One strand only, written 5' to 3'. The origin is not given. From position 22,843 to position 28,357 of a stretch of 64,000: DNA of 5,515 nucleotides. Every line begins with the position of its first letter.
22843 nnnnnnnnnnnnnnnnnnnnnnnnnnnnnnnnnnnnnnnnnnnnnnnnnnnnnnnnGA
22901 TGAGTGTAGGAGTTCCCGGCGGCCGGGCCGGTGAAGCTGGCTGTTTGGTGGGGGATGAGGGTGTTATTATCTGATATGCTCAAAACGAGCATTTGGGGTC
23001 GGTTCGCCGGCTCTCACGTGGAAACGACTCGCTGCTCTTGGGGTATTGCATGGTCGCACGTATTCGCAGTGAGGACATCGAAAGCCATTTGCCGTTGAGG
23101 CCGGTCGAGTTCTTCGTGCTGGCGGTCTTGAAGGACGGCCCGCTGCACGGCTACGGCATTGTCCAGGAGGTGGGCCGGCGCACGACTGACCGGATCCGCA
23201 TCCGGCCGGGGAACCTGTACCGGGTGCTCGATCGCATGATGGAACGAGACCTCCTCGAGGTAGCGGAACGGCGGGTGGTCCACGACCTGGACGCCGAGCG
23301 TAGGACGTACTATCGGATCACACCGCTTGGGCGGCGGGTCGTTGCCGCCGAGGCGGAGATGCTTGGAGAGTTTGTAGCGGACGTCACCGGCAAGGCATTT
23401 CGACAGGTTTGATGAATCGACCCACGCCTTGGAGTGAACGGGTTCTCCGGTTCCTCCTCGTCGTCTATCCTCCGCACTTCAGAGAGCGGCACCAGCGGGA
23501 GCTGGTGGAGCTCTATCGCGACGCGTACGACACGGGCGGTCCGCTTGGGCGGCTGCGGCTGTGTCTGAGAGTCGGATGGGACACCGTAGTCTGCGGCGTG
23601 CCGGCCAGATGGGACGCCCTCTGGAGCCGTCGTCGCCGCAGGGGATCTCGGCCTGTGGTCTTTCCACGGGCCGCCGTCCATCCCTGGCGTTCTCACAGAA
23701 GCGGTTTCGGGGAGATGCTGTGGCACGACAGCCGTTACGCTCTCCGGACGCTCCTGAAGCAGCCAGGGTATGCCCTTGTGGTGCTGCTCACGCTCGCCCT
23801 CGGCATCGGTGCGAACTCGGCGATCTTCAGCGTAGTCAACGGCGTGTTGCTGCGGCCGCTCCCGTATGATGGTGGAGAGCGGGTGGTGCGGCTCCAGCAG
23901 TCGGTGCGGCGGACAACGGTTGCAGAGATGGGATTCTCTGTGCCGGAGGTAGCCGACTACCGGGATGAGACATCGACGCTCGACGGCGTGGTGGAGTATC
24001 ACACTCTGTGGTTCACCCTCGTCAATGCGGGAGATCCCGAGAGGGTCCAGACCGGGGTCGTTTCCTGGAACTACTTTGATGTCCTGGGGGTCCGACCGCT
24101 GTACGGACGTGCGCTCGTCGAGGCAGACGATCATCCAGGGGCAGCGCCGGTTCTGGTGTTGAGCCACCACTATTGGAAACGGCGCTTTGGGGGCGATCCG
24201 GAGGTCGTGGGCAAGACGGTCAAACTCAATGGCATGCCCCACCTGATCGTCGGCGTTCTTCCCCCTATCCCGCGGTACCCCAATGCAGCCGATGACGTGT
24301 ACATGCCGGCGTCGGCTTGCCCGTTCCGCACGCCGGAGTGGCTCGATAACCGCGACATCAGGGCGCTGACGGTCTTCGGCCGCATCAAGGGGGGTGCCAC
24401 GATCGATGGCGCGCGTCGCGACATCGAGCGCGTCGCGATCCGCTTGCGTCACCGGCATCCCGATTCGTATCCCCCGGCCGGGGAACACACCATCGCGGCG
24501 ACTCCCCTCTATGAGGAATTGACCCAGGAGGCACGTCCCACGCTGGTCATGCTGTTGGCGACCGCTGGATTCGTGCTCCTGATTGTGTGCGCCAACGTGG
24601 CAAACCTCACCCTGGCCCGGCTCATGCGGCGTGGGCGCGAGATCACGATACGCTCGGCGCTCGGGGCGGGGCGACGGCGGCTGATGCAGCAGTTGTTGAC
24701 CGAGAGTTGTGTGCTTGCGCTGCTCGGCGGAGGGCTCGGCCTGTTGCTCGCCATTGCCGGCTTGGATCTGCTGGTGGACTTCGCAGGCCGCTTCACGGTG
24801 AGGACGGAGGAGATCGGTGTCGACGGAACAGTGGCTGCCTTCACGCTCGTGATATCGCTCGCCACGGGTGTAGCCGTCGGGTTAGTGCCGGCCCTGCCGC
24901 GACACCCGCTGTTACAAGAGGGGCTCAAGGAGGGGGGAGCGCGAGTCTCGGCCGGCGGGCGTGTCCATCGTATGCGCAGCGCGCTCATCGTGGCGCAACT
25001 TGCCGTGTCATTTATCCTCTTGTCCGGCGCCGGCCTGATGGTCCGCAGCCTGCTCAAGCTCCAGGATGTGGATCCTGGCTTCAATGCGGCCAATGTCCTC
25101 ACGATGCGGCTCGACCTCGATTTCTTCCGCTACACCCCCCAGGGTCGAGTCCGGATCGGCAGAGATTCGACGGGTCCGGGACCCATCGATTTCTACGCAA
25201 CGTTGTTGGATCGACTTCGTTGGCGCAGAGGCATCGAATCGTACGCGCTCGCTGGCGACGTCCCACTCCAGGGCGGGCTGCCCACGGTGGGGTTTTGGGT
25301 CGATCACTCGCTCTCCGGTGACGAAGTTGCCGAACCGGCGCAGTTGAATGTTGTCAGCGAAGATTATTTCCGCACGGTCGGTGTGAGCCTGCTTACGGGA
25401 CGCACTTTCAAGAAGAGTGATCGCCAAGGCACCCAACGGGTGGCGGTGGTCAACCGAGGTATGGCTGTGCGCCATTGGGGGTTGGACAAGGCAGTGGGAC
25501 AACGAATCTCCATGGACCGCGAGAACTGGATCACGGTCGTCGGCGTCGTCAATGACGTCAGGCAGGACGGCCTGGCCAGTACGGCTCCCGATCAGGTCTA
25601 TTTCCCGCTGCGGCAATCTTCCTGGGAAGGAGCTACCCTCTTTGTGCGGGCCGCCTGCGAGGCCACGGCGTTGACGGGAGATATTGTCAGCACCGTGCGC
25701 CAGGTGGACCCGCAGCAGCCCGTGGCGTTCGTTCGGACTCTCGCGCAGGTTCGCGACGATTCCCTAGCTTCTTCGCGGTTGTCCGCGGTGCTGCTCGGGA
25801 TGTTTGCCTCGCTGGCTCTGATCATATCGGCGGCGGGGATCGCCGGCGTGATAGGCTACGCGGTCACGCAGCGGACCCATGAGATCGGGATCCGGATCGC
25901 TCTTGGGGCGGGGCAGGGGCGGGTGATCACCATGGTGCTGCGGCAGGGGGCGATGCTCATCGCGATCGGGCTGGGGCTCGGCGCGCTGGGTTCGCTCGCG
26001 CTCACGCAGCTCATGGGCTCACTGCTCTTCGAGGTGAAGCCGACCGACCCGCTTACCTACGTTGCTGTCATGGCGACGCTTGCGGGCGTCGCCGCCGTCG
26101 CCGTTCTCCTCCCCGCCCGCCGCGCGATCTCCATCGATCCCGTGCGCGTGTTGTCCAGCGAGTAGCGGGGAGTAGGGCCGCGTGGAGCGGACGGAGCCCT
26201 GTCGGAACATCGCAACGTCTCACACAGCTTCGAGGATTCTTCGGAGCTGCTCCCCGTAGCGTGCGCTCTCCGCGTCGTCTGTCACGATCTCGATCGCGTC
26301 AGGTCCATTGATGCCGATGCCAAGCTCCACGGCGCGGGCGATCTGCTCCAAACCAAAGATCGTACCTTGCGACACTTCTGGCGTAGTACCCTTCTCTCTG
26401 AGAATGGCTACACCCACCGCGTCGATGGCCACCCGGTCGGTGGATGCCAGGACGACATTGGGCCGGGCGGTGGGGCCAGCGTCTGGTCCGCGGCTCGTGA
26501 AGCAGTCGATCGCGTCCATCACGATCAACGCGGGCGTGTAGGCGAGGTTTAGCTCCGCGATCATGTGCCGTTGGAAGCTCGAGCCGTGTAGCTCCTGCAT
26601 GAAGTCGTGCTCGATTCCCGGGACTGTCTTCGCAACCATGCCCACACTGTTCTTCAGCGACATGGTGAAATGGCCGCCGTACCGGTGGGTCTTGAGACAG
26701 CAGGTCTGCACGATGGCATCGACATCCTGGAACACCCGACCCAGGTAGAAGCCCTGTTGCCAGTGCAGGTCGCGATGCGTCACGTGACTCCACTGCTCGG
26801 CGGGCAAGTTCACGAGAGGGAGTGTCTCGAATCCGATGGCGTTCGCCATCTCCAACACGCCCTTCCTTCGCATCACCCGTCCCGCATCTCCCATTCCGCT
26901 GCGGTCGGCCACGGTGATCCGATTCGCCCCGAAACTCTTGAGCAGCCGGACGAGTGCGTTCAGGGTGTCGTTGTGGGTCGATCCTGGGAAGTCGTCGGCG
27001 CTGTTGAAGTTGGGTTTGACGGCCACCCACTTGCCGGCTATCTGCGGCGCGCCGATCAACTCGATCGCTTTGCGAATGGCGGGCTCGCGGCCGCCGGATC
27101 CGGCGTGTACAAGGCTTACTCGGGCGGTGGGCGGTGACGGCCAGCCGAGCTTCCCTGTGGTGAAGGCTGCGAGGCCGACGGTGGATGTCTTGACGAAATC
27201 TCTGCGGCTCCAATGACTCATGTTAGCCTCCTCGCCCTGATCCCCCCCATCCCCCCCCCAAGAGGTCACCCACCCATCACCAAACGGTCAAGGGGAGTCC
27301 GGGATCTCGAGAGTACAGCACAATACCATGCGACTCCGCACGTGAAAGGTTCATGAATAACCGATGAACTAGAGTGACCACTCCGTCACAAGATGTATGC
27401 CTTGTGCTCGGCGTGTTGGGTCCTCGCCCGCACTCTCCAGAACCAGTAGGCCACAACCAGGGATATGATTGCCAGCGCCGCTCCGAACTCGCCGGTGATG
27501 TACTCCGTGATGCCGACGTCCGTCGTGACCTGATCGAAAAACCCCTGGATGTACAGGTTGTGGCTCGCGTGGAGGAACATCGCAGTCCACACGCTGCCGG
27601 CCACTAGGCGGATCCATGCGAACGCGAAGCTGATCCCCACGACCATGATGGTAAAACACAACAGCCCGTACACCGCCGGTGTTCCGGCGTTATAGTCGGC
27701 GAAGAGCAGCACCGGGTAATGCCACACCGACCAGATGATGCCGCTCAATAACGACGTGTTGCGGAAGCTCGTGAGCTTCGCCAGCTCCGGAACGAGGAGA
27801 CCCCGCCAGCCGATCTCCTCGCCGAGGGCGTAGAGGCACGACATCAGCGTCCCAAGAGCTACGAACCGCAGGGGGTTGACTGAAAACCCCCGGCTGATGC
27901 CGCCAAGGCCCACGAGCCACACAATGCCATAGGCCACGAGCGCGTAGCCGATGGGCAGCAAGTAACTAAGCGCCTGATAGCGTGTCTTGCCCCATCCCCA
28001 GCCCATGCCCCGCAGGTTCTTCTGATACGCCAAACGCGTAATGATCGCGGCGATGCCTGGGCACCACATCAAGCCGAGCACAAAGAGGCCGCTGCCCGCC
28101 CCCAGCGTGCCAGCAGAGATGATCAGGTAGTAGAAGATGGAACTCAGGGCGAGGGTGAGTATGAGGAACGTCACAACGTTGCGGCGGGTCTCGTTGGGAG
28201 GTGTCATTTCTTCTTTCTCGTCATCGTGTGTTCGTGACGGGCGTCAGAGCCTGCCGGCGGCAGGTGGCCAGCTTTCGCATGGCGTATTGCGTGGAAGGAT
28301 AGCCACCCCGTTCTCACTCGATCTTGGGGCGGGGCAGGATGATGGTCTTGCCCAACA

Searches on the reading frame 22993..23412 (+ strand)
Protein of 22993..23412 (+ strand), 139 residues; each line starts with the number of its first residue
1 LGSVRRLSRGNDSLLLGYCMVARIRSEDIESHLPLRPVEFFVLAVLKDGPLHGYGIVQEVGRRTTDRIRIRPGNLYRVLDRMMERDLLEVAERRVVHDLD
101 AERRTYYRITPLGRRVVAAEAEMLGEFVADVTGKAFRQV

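Call 16: search_protein_families(library=pfam, proteins=[window:22993-23412:+], max_evalue=0.001)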
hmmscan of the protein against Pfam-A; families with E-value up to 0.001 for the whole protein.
window:22993-23412:+ (139 aa): 1 family
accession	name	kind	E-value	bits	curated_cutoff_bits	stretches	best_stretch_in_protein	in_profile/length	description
PF03551.20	PadR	-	3e-15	56.4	27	1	42-118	1-74/75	Transcriptional regulator PadR-like family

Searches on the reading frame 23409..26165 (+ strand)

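Call 16: search_protein_families(library=pfam, proteins=[window:23409-26165:+], max_evalue=0.001)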
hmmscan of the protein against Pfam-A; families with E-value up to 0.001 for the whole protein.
window:23409-26165:+ (918 aa): 2 families
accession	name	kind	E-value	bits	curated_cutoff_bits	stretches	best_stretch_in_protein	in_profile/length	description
PF12704.14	MacB_PCD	-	3.4e-39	135.7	27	2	124-341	3-206/207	MacB-like periplasmic core domain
PF02687.27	FtsX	-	1.9e-21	76.8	25.5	2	798-911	2-120/120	FtsX-like permease C-terminal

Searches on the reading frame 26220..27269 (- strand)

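Call 16: search_protein_families(library=pfam, proteins=[window:26220-27269:-], max_evalue=0.001)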
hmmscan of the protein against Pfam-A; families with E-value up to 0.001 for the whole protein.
window:26220-27269:- (349 aa): 1 family
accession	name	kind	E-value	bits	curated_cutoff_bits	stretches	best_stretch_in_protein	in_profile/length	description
PF04015.17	DUF362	-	2.5e-39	135.8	24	1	82-287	1-199/200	Domain of unknown function (DUF362)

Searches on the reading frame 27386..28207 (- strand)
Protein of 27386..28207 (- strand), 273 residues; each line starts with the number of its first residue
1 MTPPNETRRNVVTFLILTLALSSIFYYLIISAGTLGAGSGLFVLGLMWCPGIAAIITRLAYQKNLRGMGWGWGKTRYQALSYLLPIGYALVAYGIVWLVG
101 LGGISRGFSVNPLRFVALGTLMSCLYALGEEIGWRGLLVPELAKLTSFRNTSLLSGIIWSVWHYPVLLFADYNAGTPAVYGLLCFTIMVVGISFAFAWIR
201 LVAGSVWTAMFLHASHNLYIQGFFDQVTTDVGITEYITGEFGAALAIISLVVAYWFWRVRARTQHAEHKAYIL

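Call 16: search_protein_families(library=pfam, proteins=[window:27386-28207:-], max_evalue=0.001)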
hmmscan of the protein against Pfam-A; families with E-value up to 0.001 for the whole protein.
window:27386-28207:- (273 aa): 1 family
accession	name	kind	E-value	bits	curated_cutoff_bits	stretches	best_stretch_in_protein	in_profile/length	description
PF02517.21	Rce1-like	-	1.8e-14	54.2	22.4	1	115-218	4-92/93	Type II CAAX prenyl endopeptidase Rce1-like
